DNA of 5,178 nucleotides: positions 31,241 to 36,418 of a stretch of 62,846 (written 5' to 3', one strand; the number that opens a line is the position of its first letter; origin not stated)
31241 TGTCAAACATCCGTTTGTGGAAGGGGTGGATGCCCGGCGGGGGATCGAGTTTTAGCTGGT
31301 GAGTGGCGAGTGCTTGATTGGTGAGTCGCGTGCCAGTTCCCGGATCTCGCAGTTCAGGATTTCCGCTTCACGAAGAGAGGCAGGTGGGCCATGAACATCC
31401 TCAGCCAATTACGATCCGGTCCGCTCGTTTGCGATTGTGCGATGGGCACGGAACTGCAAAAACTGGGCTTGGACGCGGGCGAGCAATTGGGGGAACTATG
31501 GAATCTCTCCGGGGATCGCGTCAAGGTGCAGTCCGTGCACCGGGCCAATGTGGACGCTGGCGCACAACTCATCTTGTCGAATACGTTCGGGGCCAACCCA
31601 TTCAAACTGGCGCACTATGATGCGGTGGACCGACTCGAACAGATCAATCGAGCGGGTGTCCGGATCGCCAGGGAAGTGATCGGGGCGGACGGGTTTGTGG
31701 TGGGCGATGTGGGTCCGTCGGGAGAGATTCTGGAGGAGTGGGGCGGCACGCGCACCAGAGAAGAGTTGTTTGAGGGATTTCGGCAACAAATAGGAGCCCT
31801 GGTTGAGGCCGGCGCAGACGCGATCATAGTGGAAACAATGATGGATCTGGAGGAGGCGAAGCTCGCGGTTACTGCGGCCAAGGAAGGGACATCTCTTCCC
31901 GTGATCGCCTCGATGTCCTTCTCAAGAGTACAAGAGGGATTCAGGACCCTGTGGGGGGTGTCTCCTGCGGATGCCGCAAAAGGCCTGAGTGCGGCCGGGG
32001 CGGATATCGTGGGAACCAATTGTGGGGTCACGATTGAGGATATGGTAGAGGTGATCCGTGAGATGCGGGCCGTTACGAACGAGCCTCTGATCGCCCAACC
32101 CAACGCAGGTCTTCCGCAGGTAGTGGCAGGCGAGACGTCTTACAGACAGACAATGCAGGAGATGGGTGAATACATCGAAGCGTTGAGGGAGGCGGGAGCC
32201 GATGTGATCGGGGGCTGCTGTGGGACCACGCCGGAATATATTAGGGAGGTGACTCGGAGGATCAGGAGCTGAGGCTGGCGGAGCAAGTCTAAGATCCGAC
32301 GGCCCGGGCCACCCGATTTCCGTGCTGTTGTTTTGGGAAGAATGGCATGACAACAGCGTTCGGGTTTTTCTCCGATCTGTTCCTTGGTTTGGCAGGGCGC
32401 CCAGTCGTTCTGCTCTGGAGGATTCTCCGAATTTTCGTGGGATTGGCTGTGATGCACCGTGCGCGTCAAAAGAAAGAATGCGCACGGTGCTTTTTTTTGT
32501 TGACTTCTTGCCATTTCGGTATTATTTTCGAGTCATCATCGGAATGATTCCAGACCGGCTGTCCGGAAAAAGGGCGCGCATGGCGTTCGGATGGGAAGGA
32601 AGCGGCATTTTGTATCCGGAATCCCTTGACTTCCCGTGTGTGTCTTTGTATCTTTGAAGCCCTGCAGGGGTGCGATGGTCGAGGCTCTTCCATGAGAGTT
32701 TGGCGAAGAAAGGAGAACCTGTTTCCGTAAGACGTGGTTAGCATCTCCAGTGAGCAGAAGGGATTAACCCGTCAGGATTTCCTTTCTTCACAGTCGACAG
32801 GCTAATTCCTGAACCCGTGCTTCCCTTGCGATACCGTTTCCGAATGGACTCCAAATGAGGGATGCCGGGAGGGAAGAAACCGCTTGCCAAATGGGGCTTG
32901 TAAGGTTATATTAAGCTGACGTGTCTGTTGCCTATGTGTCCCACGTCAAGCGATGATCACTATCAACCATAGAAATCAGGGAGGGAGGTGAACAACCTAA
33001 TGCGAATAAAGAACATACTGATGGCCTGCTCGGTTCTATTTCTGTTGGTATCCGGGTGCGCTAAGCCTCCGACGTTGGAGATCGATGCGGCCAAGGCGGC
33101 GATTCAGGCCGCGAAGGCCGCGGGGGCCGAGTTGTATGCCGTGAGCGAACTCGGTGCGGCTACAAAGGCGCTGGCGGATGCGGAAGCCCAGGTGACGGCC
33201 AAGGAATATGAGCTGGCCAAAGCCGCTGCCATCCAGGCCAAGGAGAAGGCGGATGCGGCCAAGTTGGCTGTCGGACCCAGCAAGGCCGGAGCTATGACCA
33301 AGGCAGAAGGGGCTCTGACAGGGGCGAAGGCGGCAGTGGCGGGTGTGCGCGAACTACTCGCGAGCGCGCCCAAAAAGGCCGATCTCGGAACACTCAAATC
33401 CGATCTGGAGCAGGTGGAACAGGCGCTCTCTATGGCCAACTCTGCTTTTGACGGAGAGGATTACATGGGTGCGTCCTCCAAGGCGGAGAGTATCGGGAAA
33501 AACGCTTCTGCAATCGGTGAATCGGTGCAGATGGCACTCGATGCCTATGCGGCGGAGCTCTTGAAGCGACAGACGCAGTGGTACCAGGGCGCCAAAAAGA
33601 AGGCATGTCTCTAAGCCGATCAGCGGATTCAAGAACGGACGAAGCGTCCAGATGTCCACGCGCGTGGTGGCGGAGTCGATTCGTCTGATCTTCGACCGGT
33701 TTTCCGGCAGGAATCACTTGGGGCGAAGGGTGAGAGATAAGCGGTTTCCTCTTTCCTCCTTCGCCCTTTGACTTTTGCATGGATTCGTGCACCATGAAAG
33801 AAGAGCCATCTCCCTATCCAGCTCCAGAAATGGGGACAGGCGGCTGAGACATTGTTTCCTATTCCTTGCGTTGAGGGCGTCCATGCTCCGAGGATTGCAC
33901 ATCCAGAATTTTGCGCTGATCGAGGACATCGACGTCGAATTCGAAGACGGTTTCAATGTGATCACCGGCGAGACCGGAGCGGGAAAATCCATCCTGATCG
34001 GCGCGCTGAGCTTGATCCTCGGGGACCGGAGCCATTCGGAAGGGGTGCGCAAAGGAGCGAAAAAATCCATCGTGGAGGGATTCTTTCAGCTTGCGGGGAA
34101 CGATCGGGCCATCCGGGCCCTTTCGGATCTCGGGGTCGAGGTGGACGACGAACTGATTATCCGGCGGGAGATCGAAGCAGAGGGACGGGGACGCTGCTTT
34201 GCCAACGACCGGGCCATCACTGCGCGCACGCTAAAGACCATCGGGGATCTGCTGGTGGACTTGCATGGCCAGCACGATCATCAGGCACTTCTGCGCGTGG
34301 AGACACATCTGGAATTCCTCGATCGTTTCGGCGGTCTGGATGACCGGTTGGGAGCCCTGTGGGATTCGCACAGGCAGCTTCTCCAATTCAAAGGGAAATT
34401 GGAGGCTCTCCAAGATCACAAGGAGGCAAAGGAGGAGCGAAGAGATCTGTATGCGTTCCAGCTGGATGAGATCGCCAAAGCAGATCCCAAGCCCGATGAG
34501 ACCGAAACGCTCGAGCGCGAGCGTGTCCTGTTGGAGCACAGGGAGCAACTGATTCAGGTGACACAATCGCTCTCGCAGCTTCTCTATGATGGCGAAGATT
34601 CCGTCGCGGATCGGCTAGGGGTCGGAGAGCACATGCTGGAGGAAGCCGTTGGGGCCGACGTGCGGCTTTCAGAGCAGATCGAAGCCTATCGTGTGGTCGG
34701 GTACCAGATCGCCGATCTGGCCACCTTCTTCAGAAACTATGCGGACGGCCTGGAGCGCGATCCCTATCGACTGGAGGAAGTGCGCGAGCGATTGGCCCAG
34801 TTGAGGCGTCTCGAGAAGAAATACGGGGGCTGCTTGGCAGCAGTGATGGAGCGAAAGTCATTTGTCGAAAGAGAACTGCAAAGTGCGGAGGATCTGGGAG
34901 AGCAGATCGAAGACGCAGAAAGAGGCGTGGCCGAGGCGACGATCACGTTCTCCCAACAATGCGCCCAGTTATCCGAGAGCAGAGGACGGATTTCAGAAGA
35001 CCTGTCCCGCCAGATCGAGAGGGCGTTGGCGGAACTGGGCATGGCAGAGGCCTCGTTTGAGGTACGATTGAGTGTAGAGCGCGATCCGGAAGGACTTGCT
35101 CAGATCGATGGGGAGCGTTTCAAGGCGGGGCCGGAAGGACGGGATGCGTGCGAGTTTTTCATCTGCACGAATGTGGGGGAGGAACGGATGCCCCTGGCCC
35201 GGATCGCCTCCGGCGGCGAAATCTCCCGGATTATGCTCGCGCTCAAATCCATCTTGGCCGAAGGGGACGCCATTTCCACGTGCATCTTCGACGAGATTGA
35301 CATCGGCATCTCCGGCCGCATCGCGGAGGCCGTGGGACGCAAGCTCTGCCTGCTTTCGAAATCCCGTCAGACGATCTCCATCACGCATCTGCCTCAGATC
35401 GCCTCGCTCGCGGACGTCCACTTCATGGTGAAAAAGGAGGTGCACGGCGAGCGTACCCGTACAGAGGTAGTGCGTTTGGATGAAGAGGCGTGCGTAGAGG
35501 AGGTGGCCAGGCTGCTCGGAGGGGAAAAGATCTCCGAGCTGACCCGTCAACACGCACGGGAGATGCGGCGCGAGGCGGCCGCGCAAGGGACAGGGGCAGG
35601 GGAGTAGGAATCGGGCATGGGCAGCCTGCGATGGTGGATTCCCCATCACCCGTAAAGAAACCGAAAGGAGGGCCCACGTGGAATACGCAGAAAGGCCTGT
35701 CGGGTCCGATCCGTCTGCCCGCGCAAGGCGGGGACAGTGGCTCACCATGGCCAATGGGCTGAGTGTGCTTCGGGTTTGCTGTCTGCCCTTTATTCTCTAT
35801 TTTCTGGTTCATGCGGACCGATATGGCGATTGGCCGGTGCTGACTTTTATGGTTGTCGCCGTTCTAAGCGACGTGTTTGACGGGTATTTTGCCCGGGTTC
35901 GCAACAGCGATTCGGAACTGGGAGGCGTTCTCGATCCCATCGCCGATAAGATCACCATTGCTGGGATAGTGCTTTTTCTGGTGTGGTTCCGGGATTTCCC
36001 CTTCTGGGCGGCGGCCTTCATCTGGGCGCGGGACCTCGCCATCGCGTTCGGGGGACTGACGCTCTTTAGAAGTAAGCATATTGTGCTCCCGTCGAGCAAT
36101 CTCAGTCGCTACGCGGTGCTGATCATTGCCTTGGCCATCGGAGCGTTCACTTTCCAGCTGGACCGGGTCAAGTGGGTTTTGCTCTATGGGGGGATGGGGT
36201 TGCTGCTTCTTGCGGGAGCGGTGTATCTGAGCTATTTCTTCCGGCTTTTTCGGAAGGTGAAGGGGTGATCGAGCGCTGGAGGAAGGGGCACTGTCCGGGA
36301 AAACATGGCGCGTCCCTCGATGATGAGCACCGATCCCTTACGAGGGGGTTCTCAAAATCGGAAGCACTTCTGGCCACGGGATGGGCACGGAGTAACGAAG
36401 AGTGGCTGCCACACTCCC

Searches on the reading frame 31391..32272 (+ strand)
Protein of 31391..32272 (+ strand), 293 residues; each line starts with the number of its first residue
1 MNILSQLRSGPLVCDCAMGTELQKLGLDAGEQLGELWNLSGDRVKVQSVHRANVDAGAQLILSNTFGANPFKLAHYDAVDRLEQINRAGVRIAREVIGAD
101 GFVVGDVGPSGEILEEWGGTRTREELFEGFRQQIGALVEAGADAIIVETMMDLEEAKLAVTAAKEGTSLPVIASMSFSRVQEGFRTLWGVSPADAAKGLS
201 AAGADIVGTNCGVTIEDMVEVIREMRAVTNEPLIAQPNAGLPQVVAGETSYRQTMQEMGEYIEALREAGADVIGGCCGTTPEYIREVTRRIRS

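Call 109: search_protein_families(library=pfam, proteins=[window:31391-32272:+], max_evalue=0.001)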
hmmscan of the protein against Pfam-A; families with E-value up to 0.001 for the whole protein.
window:31391-32272:+ (293 aa): 2 families
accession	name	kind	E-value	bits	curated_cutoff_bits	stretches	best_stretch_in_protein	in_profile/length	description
PF02574.22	S-methyl_trans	-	1.7e-67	228.7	22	1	12-290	1-282/283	Homocysteine S-methyltransferase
PF01177.27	Asp_Glu_race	-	0.00062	20.1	31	0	216-283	14-81/211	Asp/Glu/Hydantoin racemase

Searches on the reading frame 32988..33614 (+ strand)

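Call 109: search_protein_families(library=pfam, proteins=[window:32988-33614:+], max_evalue=0.001)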
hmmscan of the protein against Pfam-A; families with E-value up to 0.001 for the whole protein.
window:32988-33614:+ (208 aa): 1 family
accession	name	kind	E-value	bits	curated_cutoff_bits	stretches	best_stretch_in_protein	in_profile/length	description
PF14346.11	DUF4398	-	4.2e-06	27.6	27.9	1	31-92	2-63/78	Domain of unknown function (DUF4398)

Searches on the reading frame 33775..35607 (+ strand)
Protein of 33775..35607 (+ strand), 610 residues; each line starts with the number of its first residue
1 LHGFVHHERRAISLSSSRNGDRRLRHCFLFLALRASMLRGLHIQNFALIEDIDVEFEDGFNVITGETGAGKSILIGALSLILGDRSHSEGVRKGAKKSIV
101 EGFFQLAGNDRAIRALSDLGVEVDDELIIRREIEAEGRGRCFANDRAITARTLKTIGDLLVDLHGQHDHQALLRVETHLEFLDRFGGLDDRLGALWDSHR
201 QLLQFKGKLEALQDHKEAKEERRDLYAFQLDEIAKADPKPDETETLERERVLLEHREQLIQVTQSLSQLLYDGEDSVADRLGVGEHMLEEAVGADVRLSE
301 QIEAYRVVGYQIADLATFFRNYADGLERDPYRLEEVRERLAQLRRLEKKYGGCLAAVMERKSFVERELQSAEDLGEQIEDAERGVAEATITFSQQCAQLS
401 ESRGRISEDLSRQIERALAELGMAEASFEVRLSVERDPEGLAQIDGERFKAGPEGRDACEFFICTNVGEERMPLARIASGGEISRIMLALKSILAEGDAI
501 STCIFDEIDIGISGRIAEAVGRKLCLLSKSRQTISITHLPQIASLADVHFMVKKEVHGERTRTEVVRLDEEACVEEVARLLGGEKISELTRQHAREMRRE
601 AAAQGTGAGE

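Call 109: search_protein_families(library=pfam, proteins=[window:33775-35607:+], max_evalue=0.001)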
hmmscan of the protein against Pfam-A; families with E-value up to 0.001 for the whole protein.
window:33775-35607:+ (610 aa): 4 families
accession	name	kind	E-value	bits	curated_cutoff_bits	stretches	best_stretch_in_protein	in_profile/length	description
PF13476.12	AAA_23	-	7.4e-16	59.8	27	1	41-270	2-197/201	AAA domain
PF02463.25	SMC_N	-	1.7e-15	57.5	40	1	38-558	2-217/220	RecF/RecN/SMC N terminal domain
PF13175.12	AAA_15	-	5e-06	26.8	32.1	1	37-97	1-55/374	AAA ATPase domain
PF13555.12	AAA_29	-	0.00077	19.6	27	0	43-82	6-46/61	P-loop containing region of AAA domain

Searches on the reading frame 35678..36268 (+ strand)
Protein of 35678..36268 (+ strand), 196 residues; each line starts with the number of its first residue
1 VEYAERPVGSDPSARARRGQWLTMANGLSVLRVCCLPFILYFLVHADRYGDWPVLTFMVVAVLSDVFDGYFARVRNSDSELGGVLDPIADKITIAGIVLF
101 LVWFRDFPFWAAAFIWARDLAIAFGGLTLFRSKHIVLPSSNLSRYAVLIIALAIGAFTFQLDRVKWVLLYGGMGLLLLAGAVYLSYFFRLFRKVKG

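Call 109: search_protein_families(library=pfam, proteins=[window:35678-36268:+], max_evalue=0.001)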
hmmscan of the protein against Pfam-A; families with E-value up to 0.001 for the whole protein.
window:35678-36268:+ (196 aa): 1 family
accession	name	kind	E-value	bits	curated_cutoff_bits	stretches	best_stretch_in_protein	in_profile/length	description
PF01066.26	CDP-OH_P_transf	-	1.1e-28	100.9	22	1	23-175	2-149/152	CDP-alcohol phosphatidyltransferase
